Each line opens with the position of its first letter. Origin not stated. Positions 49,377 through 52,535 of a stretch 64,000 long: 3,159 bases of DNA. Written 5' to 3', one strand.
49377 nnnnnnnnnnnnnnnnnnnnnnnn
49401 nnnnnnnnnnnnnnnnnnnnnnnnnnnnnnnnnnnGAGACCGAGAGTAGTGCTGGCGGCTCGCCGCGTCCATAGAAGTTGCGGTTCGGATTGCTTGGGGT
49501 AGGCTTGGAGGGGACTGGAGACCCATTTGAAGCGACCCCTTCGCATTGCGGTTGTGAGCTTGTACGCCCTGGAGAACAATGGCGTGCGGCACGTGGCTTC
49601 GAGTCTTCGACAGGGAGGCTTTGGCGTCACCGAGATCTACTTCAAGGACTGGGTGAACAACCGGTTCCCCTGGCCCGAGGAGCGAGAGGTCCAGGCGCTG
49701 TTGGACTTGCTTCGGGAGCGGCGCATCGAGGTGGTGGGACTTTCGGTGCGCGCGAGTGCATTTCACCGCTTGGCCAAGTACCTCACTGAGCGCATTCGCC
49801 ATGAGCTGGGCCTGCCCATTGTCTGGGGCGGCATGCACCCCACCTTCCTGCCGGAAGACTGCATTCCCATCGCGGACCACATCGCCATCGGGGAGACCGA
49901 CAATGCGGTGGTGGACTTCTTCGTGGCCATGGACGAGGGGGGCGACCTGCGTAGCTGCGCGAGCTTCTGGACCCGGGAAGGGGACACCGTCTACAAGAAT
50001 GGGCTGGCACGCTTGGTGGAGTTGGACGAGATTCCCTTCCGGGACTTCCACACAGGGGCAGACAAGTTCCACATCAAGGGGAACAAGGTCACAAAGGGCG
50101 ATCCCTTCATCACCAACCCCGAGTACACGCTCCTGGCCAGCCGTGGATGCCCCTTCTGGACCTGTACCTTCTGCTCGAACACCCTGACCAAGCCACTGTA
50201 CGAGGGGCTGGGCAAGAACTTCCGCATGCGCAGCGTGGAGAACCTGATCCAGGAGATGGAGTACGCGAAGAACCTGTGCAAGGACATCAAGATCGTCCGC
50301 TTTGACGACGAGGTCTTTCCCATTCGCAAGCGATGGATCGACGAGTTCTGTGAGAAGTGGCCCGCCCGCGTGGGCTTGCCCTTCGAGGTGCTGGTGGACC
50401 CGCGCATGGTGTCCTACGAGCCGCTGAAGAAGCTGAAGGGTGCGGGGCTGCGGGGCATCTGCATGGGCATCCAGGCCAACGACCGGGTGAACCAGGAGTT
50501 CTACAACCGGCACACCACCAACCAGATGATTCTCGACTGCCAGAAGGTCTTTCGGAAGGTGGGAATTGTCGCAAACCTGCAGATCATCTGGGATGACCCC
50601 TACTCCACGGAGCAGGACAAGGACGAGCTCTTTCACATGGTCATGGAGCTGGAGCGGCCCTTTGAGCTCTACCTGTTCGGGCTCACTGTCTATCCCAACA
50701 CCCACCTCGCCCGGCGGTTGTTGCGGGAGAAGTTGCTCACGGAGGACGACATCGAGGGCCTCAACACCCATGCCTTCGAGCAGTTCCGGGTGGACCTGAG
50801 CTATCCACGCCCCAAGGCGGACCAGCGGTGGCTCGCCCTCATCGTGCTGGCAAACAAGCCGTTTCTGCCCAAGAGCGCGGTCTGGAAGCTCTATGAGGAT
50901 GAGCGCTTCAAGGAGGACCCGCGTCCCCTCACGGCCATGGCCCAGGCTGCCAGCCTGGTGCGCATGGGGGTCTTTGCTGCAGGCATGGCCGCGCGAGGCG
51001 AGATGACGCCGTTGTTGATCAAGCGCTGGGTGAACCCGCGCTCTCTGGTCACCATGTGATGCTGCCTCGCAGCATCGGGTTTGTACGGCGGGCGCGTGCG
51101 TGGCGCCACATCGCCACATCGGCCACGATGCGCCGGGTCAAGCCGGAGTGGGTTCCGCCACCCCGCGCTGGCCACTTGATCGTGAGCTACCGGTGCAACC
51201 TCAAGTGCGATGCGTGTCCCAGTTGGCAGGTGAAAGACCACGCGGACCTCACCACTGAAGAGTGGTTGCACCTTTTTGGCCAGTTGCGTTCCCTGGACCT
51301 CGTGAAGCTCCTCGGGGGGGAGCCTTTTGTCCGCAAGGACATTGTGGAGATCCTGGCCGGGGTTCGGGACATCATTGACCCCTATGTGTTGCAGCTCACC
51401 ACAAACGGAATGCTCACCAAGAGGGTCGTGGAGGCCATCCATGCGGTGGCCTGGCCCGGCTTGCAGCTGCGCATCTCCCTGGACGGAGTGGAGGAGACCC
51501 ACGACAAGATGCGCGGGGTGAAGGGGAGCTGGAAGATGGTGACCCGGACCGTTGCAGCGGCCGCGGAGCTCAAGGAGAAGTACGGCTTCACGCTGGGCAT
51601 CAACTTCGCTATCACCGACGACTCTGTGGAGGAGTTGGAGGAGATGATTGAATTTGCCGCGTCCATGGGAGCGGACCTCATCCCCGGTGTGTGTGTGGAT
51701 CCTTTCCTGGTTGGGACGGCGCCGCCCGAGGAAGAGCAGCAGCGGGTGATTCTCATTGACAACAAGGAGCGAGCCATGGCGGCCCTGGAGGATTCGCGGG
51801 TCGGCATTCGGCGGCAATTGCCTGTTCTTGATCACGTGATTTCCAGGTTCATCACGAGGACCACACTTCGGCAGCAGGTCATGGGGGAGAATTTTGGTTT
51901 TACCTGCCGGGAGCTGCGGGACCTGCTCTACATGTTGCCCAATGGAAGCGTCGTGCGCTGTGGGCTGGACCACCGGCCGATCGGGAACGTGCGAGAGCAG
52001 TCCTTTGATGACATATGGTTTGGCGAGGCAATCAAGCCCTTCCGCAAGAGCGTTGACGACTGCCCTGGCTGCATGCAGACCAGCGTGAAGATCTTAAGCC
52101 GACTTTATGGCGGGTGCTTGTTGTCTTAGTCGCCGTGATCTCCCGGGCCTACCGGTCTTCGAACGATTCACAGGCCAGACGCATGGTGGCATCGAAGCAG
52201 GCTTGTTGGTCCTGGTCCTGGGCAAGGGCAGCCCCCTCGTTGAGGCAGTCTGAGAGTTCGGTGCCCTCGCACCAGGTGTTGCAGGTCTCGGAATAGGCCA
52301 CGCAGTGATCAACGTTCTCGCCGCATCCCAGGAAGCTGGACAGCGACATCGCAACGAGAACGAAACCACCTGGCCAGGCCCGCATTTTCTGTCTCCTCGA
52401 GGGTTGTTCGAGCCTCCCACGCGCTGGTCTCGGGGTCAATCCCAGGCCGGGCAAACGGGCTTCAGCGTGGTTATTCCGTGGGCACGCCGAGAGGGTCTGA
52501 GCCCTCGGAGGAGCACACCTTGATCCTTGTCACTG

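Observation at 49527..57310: Radical-SAM-centred accessory neighbourhood with no recognisable pathway assignment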

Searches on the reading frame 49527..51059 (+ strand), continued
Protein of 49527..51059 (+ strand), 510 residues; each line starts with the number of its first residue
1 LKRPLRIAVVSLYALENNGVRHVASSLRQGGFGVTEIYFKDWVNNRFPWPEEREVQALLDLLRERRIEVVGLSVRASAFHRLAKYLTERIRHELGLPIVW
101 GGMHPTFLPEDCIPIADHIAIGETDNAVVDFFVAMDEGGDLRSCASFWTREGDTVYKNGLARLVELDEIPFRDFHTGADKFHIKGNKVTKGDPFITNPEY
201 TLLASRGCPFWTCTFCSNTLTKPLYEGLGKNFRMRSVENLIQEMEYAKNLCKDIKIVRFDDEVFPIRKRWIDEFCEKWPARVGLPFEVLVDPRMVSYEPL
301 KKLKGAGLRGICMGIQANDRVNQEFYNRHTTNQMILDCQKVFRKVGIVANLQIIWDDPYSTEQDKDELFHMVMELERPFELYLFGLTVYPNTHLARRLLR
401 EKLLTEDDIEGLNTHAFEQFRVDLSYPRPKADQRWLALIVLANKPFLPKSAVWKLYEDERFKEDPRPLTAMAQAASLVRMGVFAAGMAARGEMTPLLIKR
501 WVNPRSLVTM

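Call 66: find_encoding_contigs(protein=P0128, flank=10000, max_places=4)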
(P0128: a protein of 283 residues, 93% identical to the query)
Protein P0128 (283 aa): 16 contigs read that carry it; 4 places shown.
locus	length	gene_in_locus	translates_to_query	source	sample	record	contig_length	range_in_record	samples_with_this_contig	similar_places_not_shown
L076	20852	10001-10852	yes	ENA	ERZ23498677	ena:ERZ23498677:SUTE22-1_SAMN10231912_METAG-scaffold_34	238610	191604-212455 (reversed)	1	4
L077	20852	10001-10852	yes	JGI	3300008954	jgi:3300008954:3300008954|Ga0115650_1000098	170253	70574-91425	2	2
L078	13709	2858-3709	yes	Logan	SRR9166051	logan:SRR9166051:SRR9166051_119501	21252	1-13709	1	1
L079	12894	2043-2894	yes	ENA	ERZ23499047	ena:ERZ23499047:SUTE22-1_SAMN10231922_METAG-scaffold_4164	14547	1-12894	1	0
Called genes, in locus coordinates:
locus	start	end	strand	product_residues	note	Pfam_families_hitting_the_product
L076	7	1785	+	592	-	PF01663:Phosphodiest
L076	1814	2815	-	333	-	-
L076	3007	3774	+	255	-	-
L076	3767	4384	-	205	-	PF16473:Rv2179c-like (weak), PF00929:RNase_T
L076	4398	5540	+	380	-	PF13650:Asp_protease_2, PF13975:gag-asp_proteas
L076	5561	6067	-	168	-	-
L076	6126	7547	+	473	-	-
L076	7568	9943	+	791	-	PF03483:B3_4, PF03484:B5, PF17759:tRNA_synthFbeta, PF03147:FDX-ACB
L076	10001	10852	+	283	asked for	-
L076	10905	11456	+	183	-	-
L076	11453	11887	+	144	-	-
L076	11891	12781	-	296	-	-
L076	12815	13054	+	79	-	-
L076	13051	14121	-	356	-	PF04055:Radical_SAM, PF13186:SPASM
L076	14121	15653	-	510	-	PF02310:B12-binding, PF04055:Radical_SAM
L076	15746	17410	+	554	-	PF18158:AidB_N, PF02770:Acyl-CoA_dh_M, PF00441:Acyl-CoA_dh_1, PF22924:ACOX_C_alpha1 (weak)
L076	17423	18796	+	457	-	PF03062:MBOAT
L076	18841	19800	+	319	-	-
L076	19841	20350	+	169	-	-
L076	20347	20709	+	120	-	PF05154:TM2, PF09851:SHOCT (weak)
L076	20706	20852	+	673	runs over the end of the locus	PF01839:FG-GAP (faint), PF21348:RGL11_C (faint), PF13517:FG-GAP_3 (weak)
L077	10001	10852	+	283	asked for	-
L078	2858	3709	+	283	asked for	-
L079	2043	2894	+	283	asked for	-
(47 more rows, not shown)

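Call 68: predict_structure(alignment_id=A1)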
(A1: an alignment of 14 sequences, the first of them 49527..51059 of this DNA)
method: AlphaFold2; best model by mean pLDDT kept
length: 510 residues; sequences in the alignment: 14
mean_pLDDT: 84.5   pTM: 0.84
mean pLDDT of the five models: 84.5, 80.9, 80.0, 79.7, 75.5
residues with pLDDT >= 90: 233; 70-90: 216; 50-70: 48; < 50: 13
segments of 3 or more residues with pLDDT < 50: 212-215, 217-220, 508-510
pLDDT, mean of each block of 10 residues (from residue 1): 89 66 90 91 70 94 97 74 91 95 71 90 87 95 94 91 86 80 88 79 77 47 65 89 90 86 83 97 93 90 95 87 83 93 91 84 94 89 78 80 81 53 77 93 92 96 95 90 86 78 59
secondary structure, 60 per line:
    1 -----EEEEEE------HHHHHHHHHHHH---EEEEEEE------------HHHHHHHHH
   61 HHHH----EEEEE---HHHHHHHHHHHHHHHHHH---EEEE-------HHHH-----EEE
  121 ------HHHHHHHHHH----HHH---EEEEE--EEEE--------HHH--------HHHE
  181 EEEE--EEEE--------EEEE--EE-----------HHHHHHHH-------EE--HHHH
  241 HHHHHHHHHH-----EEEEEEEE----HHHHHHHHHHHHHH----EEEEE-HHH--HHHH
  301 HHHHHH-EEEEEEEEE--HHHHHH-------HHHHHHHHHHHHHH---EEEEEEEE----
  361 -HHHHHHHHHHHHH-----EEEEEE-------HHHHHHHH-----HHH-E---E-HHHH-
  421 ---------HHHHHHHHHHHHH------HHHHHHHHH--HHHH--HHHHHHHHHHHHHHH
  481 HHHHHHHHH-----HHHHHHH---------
elements in order: E6-11 H18-29 E33-39 H52-64 E69-73 H77-94 E98-101 H109-112 E118-120 H127-136 E147-151 E154-157 E180-184 E187-190 E199-202 H218-225 H237-250 E256-263 H268-281 E286-290 H297-306 E308-316 H319-324 H332-345 E349-356 H362-374 E380-385 H393-400 H416-419 H430-442 H449-457 H460-463 H466-489 H495-501

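Call 71: fold_search(model_id=the predicted structure, library=pdb)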
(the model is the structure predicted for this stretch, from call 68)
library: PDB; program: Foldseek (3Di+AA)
matches with E <= 10: 1932; with E <= 0.001: 141
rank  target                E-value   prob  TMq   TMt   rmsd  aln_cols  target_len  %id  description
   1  6wtf_B                5.5e-20  1.00  0.61  0.58   4.5       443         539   16  Structure of radical S-adenosylmethionine methyltransferase, TsrM, from Kitasatospora setae with tryptophan substrate  (released 2020-12-23)
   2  6wtf_A                7.8e-20  1.00  0.61  0.57   4.6       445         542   16  Structure of radical S-adenosylmethionine methyltransferase, TsrM, from Kitasatospora setae with tryptophan substrate  (released 2020-12-23)
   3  6wte_A                1.7e-19  1.00  0.57  0.52   9.2       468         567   16  Structure of radical S-adenosylmethionine methyltransferase, TsrM, from Kitasatospora setae with cobalamin and [4Fe-4S (released 2020-12-23)
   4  9ccb                  3.1e-19  1.00  0.60  0.71   7.4       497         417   15  X-ray crystal structure of methyl-coenzyme M reductase glutamine methylase (MgmA) from Methanothermobacter marburgensis  (released 2025-01-01)
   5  6wte_B                3.5e-19  1.00  0.61  0.59   4.6       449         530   17  Structure of radical S-adenosylmethionine methyltransferase, TsrM, from Kitasatospora setae with cobalamin and [4Fe-4S (released 2020-12-23)
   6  6fd2_A                6.9e-18  1.00  0.61  0.67   6.5       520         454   14  Radical SAM 1,2-diol dehydratase AprD4 in complex with its substrate paromamine (released 2018-01-17)
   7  6fd2_B                4.9e-17  1.00  0.61  0.68   5.5       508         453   14  Radical SAM 1,2-diol dehydratase AprD4 in complex with its substrate paromamine (released 2018-01-17)
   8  5ul4                  1.6e-16  1.00  0.58  0.42  15.4       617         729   15  Structure of Cobalamin-dependent S-adenosylmethionine radical enzyme OxsB with aqua-cobalamin and S-adenosylmethionine b (released 2017-04-19)
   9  5ul3                  2.8e-16  1.00  0.56  0.40  15.7       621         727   16  Structure of Cobalamin-dependent S-adenosylmethionine radical enzyme OxsB with aqua-cobalamin bound (released 2017-04-19)
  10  5ul2                  4.6e-16  1.00  0.63  0.46   8.9       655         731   15  Structure of Apo, SeMet-labeled Cobalamin-dependent S-adenosylmethionine radical enzyme OxsB (released 2017-04-19)
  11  7kdx_B                7.3e-15  1.00  0.64  0.50   7.0       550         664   16  Crystal structure of Streptomyces tokunonesis TokK with hydroxycobalamin, 5'-deoxyadenosine, and methionine (released 2022-01-12)
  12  9n1b                  8.7e-15  1.00  0.57  0.48  11.4       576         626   13  Crystal structure of CysS from Corallococcus sp. CA054B with 5'-deoxyadenosine, methionine, and pantetheinylated 3-metho (released 2026-01-28)
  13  7kdy_A                1.0e-14  1.00  0.59  0.47   6.9       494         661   15  Crystal structure of Streptomyces tokunonesis TokK with hydroxycobalamin, 5'-deoxyadenosine, methionine, and (2R)-pant (released 2022-01-12)
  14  7kdx_A                1.5e-14  1.00  0.63  0.50   6.8       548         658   16  Crystal structure of Streptomyces tokunonesis TokK with hydroxycobalamin, 5'-deoxyadenosine, and methionine (released 2022-01-12)
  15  7kdy_B                1.5e-14  1.00  0.63  0.50   8.3       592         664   16  Crystal structure of Streptomyces tokunonesis TokK with hydroxycobalamin, 5'-deoxyadenosine, methionine, and (2R)-pant (released 2022-01-12)
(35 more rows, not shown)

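Call 88: list_cluster_members(proteins=[P0128])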
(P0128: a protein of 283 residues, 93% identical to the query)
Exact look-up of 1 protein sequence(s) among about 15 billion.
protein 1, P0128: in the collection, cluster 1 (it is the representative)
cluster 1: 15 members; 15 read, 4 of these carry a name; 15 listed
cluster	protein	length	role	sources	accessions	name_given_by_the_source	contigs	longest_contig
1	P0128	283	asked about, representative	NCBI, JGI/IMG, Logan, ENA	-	-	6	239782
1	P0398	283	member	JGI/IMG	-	hypothetical protein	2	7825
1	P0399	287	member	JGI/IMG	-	hypothetical protein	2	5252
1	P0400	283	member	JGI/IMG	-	hypothetical protein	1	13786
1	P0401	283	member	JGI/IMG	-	hypothetical protein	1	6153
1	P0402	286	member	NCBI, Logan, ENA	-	-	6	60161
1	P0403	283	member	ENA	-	-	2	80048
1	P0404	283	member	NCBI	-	-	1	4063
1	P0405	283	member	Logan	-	-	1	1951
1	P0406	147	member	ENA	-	-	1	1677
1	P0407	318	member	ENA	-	-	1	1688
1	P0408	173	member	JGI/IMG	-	-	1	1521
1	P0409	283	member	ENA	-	-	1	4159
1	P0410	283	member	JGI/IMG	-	-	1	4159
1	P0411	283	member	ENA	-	-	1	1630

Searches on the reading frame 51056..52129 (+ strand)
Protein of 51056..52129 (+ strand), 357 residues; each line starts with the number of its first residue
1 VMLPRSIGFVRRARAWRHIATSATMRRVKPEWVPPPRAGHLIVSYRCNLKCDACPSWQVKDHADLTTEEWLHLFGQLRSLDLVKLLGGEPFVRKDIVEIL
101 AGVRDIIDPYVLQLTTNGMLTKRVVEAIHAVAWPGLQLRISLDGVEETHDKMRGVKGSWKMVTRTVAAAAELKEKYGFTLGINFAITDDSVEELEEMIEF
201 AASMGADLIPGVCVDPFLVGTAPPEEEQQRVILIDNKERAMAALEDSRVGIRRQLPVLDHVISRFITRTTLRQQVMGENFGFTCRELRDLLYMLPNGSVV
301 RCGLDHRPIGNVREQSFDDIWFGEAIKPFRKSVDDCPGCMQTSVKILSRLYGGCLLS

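Call 4: search_protein_families(library=pfam, proteins=[window:51056-52129:+], max_evalue=0.01)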
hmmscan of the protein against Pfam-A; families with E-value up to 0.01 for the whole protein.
window:51056-52129:+ (357 aa): 2 families
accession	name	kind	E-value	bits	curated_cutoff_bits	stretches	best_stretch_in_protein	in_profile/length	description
PF04055.27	Radical_SAM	-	1.5e-16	61.5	29.5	1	42-201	2-166/166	Radical SAM superfamily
PF13186.11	SPASM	-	8.5e-10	39.2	21.5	1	284-339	1-66/67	Iron-sulfur cluster-binding domain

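Call 5: search_protein_families(library=ncbifam, proteins=[window:51056-52129:+], max_evalue=0.01)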
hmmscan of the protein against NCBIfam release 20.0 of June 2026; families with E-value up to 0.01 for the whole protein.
window:51056-52129:+ (357 aa): 57 families (the best 25 are shown)
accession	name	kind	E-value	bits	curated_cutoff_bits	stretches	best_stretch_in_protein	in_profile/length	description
TIGR03961.1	rSAM_PTO1314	hypoth_equivalog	1.2e-23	84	306.05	1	37-208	24-185/332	PTO1314 family radical SAM protein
TIGR04051.1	rSAM_NirJ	equivalog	3.9e-22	78.7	515.45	1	45-205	10-167/354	heme d1 biosynthesis radical SAM protein NirJ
TIGR04545.1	rSAM_ahbD_hemeb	equivalog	3.6e-21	76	500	1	43-330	6-296/339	heme b synthase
TIGR02109.1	PQQ_syn_pqqE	equivalog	1.7e-20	73.3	381.35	1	40-214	10-182/358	pyrroloquinoline quinone biosynthesis protein PqqE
TIGR04055.1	rSAM_NirJ2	equivalog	3.7e-20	72.7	500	1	45-340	8-292/326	putative heme d1 biosynthesis radical SAM protein NirJ2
TIGR04053.2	TIGR04053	equivalog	7.2e-20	71.5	395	1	46-208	17-180/366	TIGR04053 family radical SAM/SPASM domain-containing protein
TIGR04054.1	rSAM_NirJ1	equivalog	2.7e-18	65.8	650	1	44-214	43-207/387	putative heme d1 biosynthesis radical SAM protein NirJ1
TIGR04103.1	rSAM_nif11_3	equivalog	6.8e-18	64.5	725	1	43-199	11-163/412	nif11-class peptide radical SAM maturase 3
TIGR04347.1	pseudo_SAM_Halo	equivalog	1.9e-17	63.6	525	1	44-207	45-205/390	TIGR04347 family pseudo-SAM/SPASM protein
TIGR03962.1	mycofact_rSAM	equivalog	3.3e-17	62.7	265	1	43-208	18-180/339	mycofactocin radical SAM maturase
TIGR04546.1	rSAM_ahbC_deAc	equivalog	1.3e-16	60.4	650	1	44-214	46-210/390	12,18-didecarboxysiroheme deacetylase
TIGR04317.1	W_rSAM_matur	equivalog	1.9e-16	60.1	380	1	43-267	10-230/349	tungsten cofactor oxidoreductase radical SAM maturase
TIGR04250.1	SCM_rSAM_ScmE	equivalog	1.9e-16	59.9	400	1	36-200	2-164/358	SynChlorMet cassette radical SAM/SPASM protein ScmE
TIGR02666.1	moaA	equivalog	2e-16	59.9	284.05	1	43-207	16-186/336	GTP 3',8-cyclase MoaA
TIGR02668.1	moaA_archaeal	equivalog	3.8e-16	58.9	325.25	1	42-207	15-180/303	GTP 3',8-cyclase MoaA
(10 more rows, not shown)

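Call 16: search_solved_structures(query=window:51056-52129:+, max_evalue=0.01)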
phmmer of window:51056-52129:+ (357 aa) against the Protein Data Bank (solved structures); distinct sequences matched with E-value up to 0.01: 11.
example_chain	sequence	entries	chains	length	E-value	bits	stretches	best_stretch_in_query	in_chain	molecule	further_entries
6efn_A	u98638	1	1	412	8.3e-12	48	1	42-322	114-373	Sporulation killing factor maturation protein SkfB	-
6c8v_A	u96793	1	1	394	5.8e-10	42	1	29-208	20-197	Coenzyme PQQ synthesis protein E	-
1tv7_A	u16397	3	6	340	5.9e-07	32.1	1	27-152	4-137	Molybdenum cofactor biosynthesis protein A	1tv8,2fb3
2fb2_A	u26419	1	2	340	1e-06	31.3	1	28-152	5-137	Molybdenum cofactor biosynthesis protein A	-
7vob_C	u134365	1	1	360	6.1e-05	25.4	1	45-172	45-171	Cytosylglucuronate decarboxylase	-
7voc_C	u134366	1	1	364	6.3e-05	25.4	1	45-172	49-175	Cytosylglucuronate decarboxylase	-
7wzv_A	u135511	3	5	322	0.0002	23.8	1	36-128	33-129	4Fe-4S cluster-binding domain-containing protein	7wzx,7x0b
9gm3_A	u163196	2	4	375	0.00021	23.7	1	43-201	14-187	ChlB radical SAM domain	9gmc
8wm2_A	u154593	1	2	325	0.00029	23.2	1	45-208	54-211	Fe-S radical SAM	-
7tol_A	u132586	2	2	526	0.0025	20.2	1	40-148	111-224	glycerol dibiphytanyl glycerol tetraether - macrocyclic archaeol synthase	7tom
9vth_SW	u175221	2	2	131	0.0095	18.2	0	102-214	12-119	40S ribosomal protein S17-like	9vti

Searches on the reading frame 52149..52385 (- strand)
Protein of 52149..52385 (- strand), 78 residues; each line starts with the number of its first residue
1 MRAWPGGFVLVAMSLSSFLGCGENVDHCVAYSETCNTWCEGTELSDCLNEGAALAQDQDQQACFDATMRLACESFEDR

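Call 75: search_protein_families(library=pfam, proteins=[window:52149-52385:-], max_evalue=5)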
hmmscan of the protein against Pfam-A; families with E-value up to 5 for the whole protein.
window:52149-52385:- (78 aa): 0 families
